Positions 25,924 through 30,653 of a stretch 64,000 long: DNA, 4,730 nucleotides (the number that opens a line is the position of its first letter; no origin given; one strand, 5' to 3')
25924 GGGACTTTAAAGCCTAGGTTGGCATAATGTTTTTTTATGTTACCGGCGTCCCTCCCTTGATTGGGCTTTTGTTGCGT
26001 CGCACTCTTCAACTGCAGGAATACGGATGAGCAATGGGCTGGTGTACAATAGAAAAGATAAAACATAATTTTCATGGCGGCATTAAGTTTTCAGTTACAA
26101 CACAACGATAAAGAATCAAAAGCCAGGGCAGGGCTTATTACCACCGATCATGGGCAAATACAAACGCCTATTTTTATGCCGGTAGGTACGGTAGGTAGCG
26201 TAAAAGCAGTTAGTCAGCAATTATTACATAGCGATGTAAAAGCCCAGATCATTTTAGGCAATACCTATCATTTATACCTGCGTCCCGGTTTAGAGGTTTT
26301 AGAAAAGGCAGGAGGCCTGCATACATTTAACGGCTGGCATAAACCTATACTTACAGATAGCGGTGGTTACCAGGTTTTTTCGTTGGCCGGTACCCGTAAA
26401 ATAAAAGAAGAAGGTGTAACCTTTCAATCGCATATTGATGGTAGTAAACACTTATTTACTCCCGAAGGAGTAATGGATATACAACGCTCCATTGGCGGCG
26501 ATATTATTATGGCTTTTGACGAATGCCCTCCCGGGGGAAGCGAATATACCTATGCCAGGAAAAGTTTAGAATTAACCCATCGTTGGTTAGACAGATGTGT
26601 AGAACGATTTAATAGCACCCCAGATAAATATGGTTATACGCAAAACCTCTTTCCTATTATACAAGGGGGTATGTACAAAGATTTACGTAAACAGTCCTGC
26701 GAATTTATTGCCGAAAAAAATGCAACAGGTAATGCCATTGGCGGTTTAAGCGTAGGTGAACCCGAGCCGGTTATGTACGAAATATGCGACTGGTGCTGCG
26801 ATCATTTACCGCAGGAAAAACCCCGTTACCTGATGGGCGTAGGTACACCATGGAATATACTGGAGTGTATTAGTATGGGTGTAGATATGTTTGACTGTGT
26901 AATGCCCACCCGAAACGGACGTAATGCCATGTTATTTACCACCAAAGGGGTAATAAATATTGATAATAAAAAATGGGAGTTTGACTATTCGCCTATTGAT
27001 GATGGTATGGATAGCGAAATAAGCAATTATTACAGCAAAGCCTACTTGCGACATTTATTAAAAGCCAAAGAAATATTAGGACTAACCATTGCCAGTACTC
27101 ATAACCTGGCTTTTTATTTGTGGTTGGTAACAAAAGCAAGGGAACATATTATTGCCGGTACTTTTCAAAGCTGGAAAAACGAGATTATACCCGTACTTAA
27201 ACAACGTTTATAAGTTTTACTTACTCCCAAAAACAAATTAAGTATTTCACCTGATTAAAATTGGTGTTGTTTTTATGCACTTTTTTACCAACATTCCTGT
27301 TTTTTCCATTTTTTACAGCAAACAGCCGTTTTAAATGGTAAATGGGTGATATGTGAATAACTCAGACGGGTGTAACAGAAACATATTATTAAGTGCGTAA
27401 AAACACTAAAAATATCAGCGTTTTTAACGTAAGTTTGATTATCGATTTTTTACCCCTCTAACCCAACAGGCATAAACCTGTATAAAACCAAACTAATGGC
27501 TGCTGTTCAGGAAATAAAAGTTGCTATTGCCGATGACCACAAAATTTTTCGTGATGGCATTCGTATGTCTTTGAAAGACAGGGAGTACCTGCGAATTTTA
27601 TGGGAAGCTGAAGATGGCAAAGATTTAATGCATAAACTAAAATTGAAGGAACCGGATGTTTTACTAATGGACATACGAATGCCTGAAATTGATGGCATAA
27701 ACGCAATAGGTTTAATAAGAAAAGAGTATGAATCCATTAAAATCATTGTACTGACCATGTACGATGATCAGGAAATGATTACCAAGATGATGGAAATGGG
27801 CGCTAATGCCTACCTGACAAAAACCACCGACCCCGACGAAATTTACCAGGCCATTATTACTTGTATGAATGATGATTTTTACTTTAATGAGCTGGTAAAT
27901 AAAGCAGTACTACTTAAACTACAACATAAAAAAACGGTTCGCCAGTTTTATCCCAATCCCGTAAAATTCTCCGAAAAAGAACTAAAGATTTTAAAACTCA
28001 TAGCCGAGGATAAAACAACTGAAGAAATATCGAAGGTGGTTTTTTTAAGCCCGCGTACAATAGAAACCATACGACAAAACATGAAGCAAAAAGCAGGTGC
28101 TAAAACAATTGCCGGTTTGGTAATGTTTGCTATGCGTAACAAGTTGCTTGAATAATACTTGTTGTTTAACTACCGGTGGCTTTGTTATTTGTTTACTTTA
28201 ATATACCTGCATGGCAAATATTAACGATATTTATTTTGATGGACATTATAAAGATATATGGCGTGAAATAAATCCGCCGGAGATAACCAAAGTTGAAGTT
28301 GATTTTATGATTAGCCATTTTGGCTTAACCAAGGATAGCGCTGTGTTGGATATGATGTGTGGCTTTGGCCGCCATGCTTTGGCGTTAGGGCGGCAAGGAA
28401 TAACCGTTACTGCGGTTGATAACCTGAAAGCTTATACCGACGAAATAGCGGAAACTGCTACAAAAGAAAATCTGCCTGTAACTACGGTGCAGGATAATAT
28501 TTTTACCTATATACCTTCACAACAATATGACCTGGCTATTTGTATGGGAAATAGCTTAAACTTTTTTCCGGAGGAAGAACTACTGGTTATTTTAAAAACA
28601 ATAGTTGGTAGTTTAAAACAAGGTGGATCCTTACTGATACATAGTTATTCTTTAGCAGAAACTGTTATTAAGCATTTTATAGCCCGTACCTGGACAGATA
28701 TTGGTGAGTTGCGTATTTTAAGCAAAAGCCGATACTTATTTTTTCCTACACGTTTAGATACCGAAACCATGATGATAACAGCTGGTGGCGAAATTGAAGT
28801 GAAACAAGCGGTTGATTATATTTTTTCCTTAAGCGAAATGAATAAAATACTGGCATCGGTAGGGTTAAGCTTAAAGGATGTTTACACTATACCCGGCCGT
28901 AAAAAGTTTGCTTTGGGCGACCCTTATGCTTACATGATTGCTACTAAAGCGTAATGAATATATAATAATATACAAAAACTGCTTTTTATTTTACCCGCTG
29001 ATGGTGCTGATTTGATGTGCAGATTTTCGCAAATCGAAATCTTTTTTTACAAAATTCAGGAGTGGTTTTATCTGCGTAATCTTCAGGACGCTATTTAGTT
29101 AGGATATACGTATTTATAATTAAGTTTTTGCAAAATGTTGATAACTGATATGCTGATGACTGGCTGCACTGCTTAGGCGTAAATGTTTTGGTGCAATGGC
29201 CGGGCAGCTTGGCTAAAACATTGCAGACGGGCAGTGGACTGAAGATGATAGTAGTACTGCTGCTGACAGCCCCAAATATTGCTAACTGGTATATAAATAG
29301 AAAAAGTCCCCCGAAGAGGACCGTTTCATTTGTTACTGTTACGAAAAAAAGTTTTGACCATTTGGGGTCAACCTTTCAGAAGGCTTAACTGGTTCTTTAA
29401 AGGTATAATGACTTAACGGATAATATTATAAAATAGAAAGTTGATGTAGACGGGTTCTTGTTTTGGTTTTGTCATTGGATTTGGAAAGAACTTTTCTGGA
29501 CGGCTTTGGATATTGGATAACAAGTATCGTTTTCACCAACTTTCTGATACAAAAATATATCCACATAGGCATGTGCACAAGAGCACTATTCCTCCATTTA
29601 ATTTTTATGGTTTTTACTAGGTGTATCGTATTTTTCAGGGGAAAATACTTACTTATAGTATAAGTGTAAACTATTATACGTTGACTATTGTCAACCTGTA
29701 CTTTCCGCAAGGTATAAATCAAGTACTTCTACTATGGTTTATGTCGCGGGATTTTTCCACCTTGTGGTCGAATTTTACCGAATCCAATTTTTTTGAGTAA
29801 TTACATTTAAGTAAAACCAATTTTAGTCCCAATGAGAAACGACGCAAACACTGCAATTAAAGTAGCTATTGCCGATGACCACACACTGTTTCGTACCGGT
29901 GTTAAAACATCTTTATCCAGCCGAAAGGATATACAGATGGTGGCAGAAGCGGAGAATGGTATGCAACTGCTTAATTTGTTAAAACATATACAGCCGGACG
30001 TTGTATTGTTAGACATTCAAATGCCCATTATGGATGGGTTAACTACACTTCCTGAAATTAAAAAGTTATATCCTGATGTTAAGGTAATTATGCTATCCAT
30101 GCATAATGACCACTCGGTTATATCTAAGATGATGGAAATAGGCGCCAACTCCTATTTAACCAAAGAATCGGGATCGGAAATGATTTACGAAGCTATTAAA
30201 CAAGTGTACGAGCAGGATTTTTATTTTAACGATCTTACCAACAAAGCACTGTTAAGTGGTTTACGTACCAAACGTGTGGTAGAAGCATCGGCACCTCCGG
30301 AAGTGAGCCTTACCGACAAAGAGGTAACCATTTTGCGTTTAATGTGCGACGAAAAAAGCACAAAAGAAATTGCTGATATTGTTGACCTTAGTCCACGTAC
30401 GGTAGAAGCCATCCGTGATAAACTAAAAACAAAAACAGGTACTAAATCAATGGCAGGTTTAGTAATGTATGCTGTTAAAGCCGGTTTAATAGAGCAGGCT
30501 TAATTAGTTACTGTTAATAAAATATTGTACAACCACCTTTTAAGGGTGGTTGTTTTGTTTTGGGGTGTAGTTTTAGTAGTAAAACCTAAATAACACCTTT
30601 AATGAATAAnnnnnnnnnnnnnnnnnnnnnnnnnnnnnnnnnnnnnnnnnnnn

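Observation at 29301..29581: Unannotated minus-strand transcription unit (about 245 nt) with a 20-codon ORF, divergent from an orphan response regulator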

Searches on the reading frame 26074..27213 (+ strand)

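Call 7: search_protein_families(library=pfam, proteins=[window:26074-27213:+])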
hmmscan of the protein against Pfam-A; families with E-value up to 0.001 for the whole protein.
window:26074-27213:+ (379 aa): 1 family
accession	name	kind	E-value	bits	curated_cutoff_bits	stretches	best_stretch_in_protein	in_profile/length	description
PF01702.25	TGT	-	4.7e-153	509.9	26.3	1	16-372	2-352/357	Queuine tRNA-ribosyltransferase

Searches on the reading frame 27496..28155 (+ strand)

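Call 7: search_protein_families(library=pfam, proteins=[window:27496-28155:+])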
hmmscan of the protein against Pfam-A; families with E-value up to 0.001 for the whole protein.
window:27496-28155:+ (219 aa): 2 families
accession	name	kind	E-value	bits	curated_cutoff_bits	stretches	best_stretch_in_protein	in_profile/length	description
PF00072.30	Response_reg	-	3.9e-28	98.3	30.2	1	9-120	1-110/111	Response regulator receiver domain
PF00196.25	GerE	-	2.2e-11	43.7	23.5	1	158-212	3-57/57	Bacterial regulatory proteins, luxR family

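Call 54: search_protein_families(library=ncbifam, proteins=[window:27496-28155:+])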
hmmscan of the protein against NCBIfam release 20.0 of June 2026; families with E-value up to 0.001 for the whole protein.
window:27496-28155:+ (219 aa): 92 families (the best 25 are shown)
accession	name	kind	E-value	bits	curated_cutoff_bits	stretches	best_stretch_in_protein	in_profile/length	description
NF052445.1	RespRegMctR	equivalog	1.9e-41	141.7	300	1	7-217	2-204/205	two-component system response regulator MctR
NF007018.1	PRK09483.1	equivalog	1.1e-35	123.3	280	1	7-218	2-209/217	UvrY/SirA/GacA family response regulator transcription factor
NF011896.0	PRK15369.1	equivalog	2.6e-33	115.4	242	1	5-217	2-209/211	two component system response regulator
NF007708.0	PRK10403.1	equivalog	4.8e-26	91.6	343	1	1-211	1-208/215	nitrate/nitrite response regulator protein NarP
NF047785.1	respo_reg_MadR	equivalog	3.9e-25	88.4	300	1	7-217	1-208/209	MadR family response regulator transcription factor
NF007935.0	PRK10651.1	equivalog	8e-25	87.3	250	1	5-200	5-198/216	two-component system response regulator NarL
NF007419.0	PRK09958.1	equivalog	4.8e-24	85.1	251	1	10-217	4-203/204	acid-sensing system DNA-binding response regulator EvgA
NF008098.0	PRK10840.1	equivalog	1.7e-21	76.7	235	1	5-203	2-196/216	response regulator transcription factor RcsB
NF007403.0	PRK09935.1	equivalog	5.6e-21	75.1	271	1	8-217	5-209/210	fimbria biosynthesis transcriptional regulator FimZ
NF006900.1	PRK09390.1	equivalog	4.6e-19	68.8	255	1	6-216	4-201/203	response regulator FixJ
NF001965.0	PRK00742.1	subfamily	8.3e-18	64.7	293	1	5-112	2-110/357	chemotaxis-specific protein-glutamate methyltransferase CheB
NF041367.1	CheY_Halo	equivalog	1.5e-17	64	200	1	9-120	1-110/114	chemotaxis protein CheY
NF040749.1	tetrathio_RR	equivalog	3.2e-17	62.9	290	1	11-210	4-186/191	tetrathionate respiration response regulator TtrR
NF007685.0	PRK10360.1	equivalog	1.5e-16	60.8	258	1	7-202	2-182/196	response regulator transcription factor UhpA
TIGR02875.1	spore_0_A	equivalog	1.7e-16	60.3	200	1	6-128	2-126/262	sporulation transcription factor Spo0A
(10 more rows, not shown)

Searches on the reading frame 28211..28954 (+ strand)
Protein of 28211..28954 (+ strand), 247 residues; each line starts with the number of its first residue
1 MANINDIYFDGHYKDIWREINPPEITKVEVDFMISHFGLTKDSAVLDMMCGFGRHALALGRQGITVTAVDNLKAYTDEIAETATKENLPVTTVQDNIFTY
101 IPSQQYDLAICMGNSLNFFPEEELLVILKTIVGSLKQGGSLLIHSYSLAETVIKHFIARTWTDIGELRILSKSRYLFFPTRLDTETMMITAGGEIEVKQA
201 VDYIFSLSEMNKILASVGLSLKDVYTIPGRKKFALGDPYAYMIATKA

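Call 7: search_protein_families(library=pfam, proteins=[window:28211-28954:+])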
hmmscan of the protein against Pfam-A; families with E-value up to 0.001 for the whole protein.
window:28211-28954:+ (247 aa): 4 families
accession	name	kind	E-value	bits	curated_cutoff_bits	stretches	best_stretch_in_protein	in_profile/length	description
PF13649.12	Methyltransf_25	-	8.2e-13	49.3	27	1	45-139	1-97/97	Methyltransferase domain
PF03848.20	TehB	-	1.9e-08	34.4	20.4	1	38-144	27-133/193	Tellurite resistance protein TehB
PF08241.18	Methyltransf_11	-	1.1e-07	32.9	21.2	1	46-143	1-95/95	Methyltransferase domain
PF05175.20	MTS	-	0.00073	19.7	23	0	32-111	22-104/170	Methyltransferase small domain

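Call 54: search_protein_families(library=ncbifam, proteins=[window:28211-28954:+])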
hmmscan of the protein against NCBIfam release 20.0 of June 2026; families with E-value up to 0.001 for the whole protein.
window:28211-28954:+ (247 aa): 14 families
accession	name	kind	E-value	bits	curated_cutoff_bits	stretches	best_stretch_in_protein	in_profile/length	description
NF008992.0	PRK12335.1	equivalog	6.3e-12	45.2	303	1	38-143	119-223/289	SAM-dependent methyltransferase TehB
NF043040.1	corrin_prot_MT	hypoth_equivalog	5.4e-09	35.8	180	1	41-160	41-164/216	corrinoid protein-associated methyltransferase CpaM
TIGR00477.1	tehB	equivalog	3.7e-08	33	219.5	1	41-144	73-175/238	tellurite resistance methyltransferase TehB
NF051855.1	GlySarMtaseBact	equivalog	1.2e-07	31.6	350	1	17-144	28-159/259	glycine/sarcosine N-methyltransferase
NF008405.0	PRK11207.1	equivalog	1.5e-07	31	218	1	40-143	29-132/198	tellurite resistance methyltransferase TehB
NF041820.1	daptide_MTase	equivalog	1.7e-07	30.9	175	1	26-149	22-148/243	daptide-type RiPP biosynthesis methyltransferase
NF045649.1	2X_seleno_MduS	exception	1.8e-06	27.2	380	1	37-158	37-159/338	methyltransferase domain-containing selenoprotein MduS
TIGR02021.1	BchM-ChlM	equivalog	2.5e-05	23.8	158.9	1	40-137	53-149/218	magnesium protoporphyrin IX methyltransferase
TIGR01983.1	UbiG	equivalog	3e-05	23.4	102.95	1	41-143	49-151/228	bifunctional 2-polyprenyl-6-hydroxyphenol methylase/3-demethylubiquinol 3-O-methyltransferase UbiG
NF009639.0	PRK13168.1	equivalog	8.6e-05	21.6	458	1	30-101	289-361/446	23S rRNA (uracil(1939)-C(5))-methyltransferase RlmD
NF041255.1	mycofact_MftM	equivalog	0.00039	19.8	200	1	39-94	137-192/289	mycofactocin oligosaccharide methyltransferase MftM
NF045667.1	MTase_DVU1556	equivalog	0.00046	19.7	155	1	33-144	14-120/213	DVU_1556 family methyltransferase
TIGR00479.1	rumA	equivalog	0.00048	19.1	183.55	1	20-105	273-358/432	23S rRNA (uracil(1939)-C(5))-methyltransferase RlmD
TIGR04345.1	ovoA_Cterm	equivalog_domain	0.00064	19.3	170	0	7-70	9-70/242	putative 4-mercaptohistidine N1-methyltransferase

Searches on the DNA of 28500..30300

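Call 3: search_rna_families(source=window, start=28500, end=30300, threshold=evalue, max_evalue=10, show_alignments=3)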
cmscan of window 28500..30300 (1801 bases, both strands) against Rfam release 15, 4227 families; matches with E-value up to 10: 3.
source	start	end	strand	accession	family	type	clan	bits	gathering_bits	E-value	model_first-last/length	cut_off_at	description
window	29351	29429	-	RF02109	DLEU2_5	Gene; lncRNA;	-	18.4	40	4.2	1-84/84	no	Deleted in lymphocytic leukemia 2 conserved region 5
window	30066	30123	+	RF03883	mir-9256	Gene; miRNA;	-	18.1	80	2.6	1-67/67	no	mir-9256 microRNA precursor family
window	29434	29546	+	RF01061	mir-548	Gene; miRNA;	-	17.3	90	6.5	1-84/84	no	mir-548 microRNA precursor family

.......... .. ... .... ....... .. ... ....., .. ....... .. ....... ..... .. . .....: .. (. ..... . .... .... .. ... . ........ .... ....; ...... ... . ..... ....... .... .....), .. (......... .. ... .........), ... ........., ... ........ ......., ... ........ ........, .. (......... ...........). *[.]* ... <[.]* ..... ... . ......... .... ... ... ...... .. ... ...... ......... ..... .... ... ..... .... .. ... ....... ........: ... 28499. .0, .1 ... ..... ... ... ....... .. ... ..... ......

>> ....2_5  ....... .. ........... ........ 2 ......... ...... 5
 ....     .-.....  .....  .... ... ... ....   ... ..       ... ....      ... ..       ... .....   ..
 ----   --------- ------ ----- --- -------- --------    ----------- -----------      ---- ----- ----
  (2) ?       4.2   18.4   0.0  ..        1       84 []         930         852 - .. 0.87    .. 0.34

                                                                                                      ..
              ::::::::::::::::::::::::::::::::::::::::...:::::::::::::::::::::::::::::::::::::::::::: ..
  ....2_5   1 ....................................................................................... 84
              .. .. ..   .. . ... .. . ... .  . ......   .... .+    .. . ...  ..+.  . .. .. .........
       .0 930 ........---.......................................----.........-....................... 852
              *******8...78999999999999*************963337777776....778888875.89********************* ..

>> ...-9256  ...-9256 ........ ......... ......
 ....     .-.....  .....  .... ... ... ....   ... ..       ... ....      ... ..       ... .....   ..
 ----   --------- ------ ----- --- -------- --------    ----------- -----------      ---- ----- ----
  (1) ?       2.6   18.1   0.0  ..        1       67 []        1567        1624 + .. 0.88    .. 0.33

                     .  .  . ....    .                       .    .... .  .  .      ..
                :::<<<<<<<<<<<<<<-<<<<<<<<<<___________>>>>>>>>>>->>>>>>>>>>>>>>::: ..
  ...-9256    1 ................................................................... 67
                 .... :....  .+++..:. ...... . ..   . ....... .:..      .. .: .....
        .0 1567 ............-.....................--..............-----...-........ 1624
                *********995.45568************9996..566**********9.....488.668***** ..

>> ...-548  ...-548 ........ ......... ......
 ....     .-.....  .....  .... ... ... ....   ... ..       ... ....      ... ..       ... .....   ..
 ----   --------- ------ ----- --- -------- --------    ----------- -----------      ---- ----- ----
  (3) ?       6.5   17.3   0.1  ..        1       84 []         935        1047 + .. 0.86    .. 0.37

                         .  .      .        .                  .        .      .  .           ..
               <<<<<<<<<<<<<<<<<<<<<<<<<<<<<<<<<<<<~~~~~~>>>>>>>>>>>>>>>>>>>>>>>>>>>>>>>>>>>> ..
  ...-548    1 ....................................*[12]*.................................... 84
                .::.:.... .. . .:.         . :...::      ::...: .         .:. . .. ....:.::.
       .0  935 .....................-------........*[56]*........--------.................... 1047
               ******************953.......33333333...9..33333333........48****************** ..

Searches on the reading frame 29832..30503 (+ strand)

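Call 7: search_protein_families(library=pfam, proteins=[window:29832-30503:+])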
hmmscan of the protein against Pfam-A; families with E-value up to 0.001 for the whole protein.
window:29832-30503:+ (223 aa): 3 families
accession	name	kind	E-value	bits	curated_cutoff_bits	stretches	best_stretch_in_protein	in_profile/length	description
PF00072.30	Response_reg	-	1e-28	100.2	30.2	1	11-123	1-111/111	Response regulator receiver domain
PF00196.25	GerE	-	2.8e-12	46.5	23.5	1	159-214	2-57/57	Bacterial regulatory proteins, luxR family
PF13384.12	HTH_23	-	0.00099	19.3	24.6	0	166-198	9-41/50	Homeodomain-like domain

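Call 54: search_protein_families(library=ncbifam, proteins=[window:29832-30503:+])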
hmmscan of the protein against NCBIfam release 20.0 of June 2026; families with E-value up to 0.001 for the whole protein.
window:29832-30503:+ (223 aa): 92 families (the best 25 are shown)
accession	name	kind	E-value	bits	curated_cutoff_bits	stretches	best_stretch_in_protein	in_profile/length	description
NF052445.1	RespRegMctR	equivalog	5e-43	146.9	300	1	9-219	2-204/205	two-component system response regulator MctR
NF007018.1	PRK09483.1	equivalog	3.4e-36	124.9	280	1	9-221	2-210/217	UvrY/SirA/GacA family response regulator transcription factor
NF011896.0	PRK15369.1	equivalog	1.5e-33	116.2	242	1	8-220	3-210/211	two component system response regulator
NF007935.0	PRK10651.1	equivalog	1.6e-33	115.7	250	1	7-207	5-203/216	two-component system response regulator NarL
NF007708.0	PRK10403.1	equivalog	8.7e-30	103.8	343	1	6-212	4-207/215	nitrate/nitrite response regulator protein NarP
NF007403.0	PRK09935.1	equivalog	8.1e-28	97.5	271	1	10-218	5-208/210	fimbria biosynthesis transcriptional regulator FimZ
NF047785.1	respo_reg_MadR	equivalog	7.7e-25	87.5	300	1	9-220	1-209/209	MadR family response regulator transcription factor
NF041830.1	RR_TF_ErdR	exception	3.8e-24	85.6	390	1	10-205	3-200/213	response regulator transcription factor ErdR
NF007419.0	PRK09958.1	equivalog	4.2e-24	85.3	251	1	12-216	4-200/204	acid-sensing system DNA-binding response regulator EvgA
NF001965.0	PRK00742.1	subfamily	7.4e-24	84.6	293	1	8-116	3-112/357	chemotaxis-specific protein-glutamate methyltransferase CheB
TIGR02875.1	spore_0_A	equivalog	5.2e-22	78.3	200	1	8-133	2-127/262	sporulation transcription factor Spo0A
NF008098.0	PRK10840.1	equivalog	3.1e-20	72.6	235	1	8-213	3-204/216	response regulator transcription factor RcsB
NF041367.1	CheY_Halo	equivalog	1.5e-19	70.4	200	1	11-125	1-113/114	chemotaxis protein CheY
NF006900.1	PRK09390.1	equivalog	4e-19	69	255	1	9-218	5-201/203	response regulator FixJ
NF007685.0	PRK10360.1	equivalog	1.2e-18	67.6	258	1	9-204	2-182/196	response regulator transcription factor UhpA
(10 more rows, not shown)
